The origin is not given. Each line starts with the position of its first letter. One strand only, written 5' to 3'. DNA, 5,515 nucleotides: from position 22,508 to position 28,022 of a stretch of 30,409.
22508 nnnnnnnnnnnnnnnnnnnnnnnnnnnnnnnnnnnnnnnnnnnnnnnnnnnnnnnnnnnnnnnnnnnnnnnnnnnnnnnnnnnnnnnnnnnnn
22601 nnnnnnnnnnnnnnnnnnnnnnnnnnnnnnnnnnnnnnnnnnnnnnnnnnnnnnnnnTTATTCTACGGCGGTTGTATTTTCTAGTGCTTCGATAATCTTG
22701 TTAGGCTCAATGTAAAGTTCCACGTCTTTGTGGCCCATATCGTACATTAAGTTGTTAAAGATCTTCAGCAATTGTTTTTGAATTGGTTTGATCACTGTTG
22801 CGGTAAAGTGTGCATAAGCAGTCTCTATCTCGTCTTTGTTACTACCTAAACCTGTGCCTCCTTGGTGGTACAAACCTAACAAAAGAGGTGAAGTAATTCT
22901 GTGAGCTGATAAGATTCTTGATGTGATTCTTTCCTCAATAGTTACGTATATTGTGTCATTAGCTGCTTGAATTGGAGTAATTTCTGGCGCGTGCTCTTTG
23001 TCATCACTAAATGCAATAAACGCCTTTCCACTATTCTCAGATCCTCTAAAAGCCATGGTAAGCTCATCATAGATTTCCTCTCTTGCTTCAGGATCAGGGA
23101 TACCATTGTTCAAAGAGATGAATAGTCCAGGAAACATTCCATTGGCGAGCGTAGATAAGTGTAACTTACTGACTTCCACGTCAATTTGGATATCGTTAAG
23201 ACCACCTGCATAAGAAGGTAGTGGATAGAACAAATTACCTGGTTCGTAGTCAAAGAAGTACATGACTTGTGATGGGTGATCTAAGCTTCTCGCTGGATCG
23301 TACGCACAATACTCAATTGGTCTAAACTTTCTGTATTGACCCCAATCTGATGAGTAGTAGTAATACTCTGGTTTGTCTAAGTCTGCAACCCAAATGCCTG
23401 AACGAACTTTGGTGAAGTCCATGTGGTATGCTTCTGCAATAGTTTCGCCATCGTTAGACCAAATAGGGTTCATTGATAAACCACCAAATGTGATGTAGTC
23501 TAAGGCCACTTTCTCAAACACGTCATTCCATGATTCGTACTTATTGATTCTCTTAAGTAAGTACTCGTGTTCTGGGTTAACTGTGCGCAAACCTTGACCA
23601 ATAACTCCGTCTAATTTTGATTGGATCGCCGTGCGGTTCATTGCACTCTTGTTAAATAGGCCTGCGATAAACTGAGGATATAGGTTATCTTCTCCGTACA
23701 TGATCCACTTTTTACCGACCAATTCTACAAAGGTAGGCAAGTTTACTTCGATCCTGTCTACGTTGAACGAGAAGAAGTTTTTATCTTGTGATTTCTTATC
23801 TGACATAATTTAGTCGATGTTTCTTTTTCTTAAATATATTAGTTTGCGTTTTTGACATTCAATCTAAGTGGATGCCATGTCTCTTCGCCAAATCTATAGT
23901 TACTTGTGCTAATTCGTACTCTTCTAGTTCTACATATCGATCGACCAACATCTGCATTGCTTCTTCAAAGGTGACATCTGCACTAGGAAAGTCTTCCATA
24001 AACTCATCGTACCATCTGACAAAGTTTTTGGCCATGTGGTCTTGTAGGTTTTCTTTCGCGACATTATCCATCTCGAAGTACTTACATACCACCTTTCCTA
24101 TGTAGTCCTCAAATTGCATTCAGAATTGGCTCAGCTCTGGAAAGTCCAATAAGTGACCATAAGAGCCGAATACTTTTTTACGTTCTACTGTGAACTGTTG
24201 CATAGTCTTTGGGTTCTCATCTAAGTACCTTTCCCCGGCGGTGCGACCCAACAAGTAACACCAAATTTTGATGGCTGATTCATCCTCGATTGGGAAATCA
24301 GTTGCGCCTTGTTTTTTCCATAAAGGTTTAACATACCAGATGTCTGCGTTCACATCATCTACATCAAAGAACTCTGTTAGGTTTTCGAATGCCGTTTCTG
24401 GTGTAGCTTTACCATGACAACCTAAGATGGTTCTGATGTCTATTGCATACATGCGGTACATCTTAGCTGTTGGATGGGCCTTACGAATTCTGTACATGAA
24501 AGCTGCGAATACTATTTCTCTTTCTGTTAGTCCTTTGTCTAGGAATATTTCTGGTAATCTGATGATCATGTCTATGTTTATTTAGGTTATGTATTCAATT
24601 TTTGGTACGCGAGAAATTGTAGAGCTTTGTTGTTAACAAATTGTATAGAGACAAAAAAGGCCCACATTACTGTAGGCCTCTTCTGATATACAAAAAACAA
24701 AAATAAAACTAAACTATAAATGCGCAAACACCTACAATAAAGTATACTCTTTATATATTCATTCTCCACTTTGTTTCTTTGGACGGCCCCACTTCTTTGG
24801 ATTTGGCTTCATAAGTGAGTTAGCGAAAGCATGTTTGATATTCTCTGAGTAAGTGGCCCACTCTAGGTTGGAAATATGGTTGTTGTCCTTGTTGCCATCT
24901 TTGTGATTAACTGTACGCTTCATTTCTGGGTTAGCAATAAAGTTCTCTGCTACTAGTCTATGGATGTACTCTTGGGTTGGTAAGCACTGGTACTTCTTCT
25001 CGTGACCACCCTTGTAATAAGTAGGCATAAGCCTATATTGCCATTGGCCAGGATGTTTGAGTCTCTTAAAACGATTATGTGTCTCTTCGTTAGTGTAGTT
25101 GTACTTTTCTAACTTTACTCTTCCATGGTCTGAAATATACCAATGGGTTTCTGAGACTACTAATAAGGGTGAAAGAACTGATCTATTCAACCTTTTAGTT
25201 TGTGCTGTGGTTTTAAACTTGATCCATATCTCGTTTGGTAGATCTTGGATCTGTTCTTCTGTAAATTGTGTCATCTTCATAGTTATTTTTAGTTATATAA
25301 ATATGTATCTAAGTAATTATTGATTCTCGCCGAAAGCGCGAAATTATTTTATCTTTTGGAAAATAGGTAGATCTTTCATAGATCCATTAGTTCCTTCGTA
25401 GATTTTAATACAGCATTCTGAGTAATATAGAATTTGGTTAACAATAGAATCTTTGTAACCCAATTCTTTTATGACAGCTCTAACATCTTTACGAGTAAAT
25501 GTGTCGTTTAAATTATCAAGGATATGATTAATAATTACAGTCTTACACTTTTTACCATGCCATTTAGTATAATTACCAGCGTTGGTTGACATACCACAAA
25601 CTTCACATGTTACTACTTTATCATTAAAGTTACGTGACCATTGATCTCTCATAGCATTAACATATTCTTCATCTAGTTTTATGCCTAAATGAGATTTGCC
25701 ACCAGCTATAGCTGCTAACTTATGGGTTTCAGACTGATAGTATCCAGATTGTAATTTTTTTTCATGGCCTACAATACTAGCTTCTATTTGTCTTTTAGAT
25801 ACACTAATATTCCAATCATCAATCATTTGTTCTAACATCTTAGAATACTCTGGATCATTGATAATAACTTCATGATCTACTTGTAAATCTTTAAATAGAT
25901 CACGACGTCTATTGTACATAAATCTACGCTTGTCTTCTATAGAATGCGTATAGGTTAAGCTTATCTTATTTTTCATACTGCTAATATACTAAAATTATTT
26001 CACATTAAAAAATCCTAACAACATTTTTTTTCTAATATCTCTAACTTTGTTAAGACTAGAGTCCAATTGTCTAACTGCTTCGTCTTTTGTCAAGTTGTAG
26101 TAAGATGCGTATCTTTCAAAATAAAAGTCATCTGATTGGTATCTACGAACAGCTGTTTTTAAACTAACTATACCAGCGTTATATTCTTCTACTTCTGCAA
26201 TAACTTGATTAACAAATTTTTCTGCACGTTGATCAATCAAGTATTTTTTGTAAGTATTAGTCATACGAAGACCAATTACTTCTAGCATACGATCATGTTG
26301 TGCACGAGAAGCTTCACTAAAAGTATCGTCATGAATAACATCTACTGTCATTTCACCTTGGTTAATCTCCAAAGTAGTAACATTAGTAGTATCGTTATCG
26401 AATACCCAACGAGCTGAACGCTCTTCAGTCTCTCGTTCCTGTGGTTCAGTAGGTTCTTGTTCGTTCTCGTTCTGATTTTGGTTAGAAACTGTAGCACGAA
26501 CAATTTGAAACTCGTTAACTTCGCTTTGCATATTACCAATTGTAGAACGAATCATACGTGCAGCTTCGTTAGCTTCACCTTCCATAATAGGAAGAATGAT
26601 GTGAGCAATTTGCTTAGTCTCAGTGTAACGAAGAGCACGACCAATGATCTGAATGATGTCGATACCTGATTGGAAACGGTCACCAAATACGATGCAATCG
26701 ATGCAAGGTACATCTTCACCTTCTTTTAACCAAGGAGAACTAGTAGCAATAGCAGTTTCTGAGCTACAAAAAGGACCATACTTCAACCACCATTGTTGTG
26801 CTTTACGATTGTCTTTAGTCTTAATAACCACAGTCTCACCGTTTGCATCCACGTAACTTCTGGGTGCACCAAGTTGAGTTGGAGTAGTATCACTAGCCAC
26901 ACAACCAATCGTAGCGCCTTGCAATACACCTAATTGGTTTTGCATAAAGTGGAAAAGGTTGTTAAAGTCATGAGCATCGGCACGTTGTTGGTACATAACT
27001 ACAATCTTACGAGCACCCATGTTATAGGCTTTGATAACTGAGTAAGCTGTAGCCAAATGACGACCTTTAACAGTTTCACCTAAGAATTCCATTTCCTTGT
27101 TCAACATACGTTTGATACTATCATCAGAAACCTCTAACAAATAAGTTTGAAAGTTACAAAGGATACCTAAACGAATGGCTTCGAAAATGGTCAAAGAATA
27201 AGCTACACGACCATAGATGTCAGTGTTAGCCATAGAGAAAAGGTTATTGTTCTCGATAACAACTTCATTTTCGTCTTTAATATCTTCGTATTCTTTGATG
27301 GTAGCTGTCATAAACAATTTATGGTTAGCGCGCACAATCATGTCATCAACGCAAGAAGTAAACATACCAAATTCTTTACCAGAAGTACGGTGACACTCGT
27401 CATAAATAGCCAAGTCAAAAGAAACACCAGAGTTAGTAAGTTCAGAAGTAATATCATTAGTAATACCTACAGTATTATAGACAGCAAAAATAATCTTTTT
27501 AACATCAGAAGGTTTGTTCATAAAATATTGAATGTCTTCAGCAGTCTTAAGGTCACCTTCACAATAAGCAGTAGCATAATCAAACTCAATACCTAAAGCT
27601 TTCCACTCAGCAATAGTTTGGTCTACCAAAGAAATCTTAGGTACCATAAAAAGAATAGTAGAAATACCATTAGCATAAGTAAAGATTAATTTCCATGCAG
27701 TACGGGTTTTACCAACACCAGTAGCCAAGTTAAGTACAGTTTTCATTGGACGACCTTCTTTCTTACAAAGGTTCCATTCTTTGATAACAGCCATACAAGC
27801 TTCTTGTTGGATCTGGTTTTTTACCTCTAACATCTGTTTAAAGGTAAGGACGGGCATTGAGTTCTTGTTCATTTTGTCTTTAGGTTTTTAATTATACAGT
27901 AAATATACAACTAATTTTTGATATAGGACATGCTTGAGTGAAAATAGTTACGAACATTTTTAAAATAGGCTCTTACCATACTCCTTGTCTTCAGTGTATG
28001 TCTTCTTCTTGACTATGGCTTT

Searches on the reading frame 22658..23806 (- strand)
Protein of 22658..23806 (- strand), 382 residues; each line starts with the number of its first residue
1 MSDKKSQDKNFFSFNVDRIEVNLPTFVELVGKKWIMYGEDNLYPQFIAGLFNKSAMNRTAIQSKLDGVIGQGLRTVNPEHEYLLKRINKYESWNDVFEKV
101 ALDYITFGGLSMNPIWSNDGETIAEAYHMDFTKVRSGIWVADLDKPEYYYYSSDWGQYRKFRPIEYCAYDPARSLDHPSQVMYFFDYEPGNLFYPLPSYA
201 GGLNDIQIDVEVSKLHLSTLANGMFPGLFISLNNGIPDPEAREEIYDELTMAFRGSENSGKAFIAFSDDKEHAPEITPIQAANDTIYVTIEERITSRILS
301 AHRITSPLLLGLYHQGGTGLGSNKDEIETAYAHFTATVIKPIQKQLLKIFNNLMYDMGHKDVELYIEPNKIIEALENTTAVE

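Call 30: find_related_loci(query=window:22658-23806:-, collection=viral_contigs, flank=10000)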
Query window:22658-23806:- (382 aa) in viral_contigs; peptide patterns used: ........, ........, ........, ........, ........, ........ (x = any residue, [..] = any of these).
21 stretches matched a pattern; 21 encode a relative of the query (tblastn E <= 1e-3); 21 distinct loci.
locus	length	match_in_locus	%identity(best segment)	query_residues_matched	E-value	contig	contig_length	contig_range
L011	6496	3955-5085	77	6-382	0e+0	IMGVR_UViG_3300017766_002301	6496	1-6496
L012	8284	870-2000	76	6-382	0e+0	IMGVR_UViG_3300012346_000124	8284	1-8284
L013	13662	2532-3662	75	6-382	0e+0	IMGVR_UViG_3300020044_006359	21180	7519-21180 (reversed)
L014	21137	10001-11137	74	6-381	0e+0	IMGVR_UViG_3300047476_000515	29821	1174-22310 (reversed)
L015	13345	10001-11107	74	14-382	0e+0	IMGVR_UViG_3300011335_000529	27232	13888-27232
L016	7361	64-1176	72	12-382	0e+0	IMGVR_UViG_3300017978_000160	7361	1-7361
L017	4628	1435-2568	73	6-382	0e+0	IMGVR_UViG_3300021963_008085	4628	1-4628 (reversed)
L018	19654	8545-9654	74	6-374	0e+0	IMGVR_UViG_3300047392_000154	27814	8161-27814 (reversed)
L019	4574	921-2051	71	6-382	0e+0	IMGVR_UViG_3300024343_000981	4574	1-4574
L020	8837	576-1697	70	11-382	0e+0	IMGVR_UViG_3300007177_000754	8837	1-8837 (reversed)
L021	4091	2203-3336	67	5-382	0e+0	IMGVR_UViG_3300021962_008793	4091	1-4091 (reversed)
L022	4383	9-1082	71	23-380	0e+0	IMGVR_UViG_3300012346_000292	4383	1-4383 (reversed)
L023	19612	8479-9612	66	5-382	9e-178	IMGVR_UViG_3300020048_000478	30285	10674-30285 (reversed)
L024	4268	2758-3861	64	3-371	1e-158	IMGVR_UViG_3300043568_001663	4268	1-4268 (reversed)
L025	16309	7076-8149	56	23-381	6e-133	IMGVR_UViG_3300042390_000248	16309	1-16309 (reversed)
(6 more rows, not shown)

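Call 89: search_protein_families(library=pfam, proteins=[window:22658-23806:-], max_evalue=0.01)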
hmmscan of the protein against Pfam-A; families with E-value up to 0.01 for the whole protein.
window:22658-23806:- (382 aa): 1 family
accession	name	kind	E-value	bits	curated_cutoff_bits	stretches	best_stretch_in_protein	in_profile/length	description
PF04860.17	Phage_portal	-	1.9e-10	40.9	39.1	1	75-369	33-286/321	Phage portal protein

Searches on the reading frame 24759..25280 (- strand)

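Call 89: search_protein_families(library=pfam, proteins=[window:24759-25280:-], max_evalue=0.01)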
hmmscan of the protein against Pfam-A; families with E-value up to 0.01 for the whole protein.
window:24759-25280:- (173 aa): 1 family
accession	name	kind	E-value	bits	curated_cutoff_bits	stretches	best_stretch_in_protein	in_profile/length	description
PF13392.12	HNH_3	-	1.2e-08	34.9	24.8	1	105-147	2-44/46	HNH endonuclease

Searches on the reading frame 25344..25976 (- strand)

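Call 87: search_protein_families(library=ncbifam, proteins=[window:25344-25976:-], max_evalue=0.1)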
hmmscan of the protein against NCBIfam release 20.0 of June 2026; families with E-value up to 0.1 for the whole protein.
window:25344-25976:- (210 aa): 2 families
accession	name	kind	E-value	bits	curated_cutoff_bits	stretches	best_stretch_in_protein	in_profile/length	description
NF010763.0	PRK14166.1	equivalog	0.053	12.5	501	1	122-182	33-92/282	bifunctional 5,10-methylene-tetrahydrofolate dehydrogenase/ 5,10-methylene-tetrahydrofolate cyclohydrolase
NF011022.0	PRK14451.1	equivalog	0.095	13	91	0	109-146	32-69/91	acylphosphatase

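Call 89: search_protein_families(library=pfam, proteins=[window:25344-25976:-], max_evalue=0.01)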
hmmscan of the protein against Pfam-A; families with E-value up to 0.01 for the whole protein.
window:25344-25976:- (210 aa): 1 family
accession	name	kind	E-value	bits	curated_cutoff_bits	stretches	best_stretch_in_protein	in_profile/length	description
PF11567.13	PfUIS3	-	0.0018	19.1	25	1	28-82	39-97/101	Plasmodium falciparum UIS3 membrane protein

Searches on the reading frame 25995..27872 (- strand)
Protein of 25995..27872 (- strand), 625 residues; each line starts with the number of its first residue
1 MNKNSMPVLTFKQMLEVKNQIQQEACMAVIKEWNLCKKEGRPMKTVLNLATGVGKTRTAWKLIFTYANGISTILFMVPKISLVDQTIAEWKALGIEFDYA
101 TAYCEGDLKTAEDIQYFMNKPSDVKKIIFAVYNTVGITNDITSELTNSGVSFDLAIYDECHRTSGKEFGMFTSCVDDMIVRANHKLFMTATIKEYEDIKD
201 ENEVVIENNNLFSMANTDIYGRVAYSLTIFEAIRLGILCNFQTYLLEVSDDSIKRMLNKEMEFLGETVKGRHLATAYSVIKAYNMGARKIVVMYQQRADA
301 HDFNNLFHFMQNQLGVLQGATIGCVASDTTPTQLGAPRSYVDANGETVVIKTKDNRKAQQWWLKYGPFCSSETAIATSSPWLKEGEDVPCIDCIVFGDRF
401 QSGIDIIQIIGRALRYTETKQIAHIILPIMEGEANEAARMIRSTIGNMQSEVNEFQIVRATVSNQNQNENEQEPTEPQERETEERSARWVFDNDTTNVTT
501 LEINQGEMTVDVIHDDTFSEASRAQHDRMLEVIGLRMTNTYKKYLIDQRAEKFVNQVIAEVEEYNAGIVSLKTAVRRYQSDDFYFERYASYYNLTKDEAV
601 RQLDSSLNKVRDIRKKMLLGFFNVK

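Call 13: search_protein_families(library=phrogs, proteins=[window:25995-27872:-], max_evalue=0.01)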
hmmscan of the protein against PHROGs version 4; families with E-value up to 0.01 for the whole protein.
window:25995-27872:- (625 aa): 4 families
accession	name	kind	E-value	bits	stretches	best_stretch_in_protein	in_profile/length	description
phrog_16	-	DNA, RNA and nucleotide metabolism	3.1e-27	96.2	1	22-471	277-641/986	DNA helicase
phrog_16694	-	unknown function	1.2e-12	47.7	2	22-167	279-416/1010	-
phrog_9690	-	DNA, RNA and nucleotide metabolism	3.9e-06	27.1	1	151-425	40-265/306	DNA helicase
phrog_16259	-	DNA, RNA and nucleotide metabolism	0.0002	21.7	1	44-93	134-183/330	DNA helicase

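Call 14: search_protein_families(library=pfam, proteins=[window:25995-27872:-], max_evalue=0.01)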
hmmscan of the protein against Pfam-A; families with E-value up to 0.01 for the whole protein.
window:25995-27872:- (625 aa): 3 families
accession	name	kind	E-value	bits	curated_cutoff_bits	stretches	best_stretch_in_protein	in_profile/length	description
PF04851.21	ResIII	-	7.9e-20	71.8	22.5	1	20-193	6-163/164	Type III restriction enzyme, res subunit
PF00270.35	DEAD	-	1.6e-11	44.7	26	1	20-197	2-166/167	DEAD/DEAH box helicase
PF00271.37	Helicase_C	-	0.0028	18.3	23.5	0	374-416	67-109/110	Helicase conserved C-terminal domain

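Call 16: find_related_loci(query=window:25995-27872:-, collection=viral_contigs, flank=6000)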
Query window:25995-27872:- (625 aa) in viral_contigs; peptide patterns used: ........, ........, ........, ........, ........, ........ (x = any residue, [..] = any of these).
20 stretches matched a pattern, but none encodes a relative of the query by tblastn (E <= 1e-3).

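Call 76: find_encoding_contigs(protein=window:25995-27872:-, flank=3000, max_places=10)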
Protein window:25995-27872:- (625 aa): 3 contigs read that carry it; 2 places shown.
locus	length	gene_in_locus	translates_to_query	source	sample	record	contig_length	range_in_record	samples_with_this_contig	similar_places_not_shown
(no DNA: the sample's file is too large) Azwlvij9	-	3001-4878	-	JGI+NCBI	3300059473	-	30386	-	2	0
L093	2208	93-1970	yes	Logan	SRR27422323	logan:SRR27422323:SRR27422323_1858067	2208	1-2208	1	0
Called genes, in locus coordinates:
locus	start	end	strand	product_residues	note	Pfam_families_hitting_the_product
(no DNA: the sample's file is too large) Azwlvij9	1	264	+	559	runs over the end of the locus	-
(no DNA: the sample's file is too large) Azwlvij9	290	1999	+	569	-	-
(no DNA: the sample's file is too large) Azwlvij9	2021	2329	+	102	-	-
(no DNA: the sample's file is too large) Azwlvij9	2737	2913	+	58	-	PF04218:CENP-B_N (weak)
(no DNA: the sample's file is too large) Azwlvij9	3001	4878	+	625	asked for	PF00270:DEAD, PF04851:ResIII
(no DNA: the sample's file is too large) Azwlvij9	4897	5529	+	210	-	-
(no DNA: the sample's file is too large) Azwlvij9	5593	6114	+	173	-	PF13392:HNH_3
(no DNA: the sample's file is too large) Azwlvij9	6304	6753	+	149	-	-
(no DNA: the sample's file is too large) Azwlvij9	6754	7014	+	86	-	-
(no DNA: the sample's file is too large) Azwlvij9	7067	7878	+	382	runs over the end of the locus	PF04860:Phage_portal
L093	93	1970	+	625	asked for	PF00270:DEAD, PF04851:ResIII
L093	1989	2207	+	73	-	?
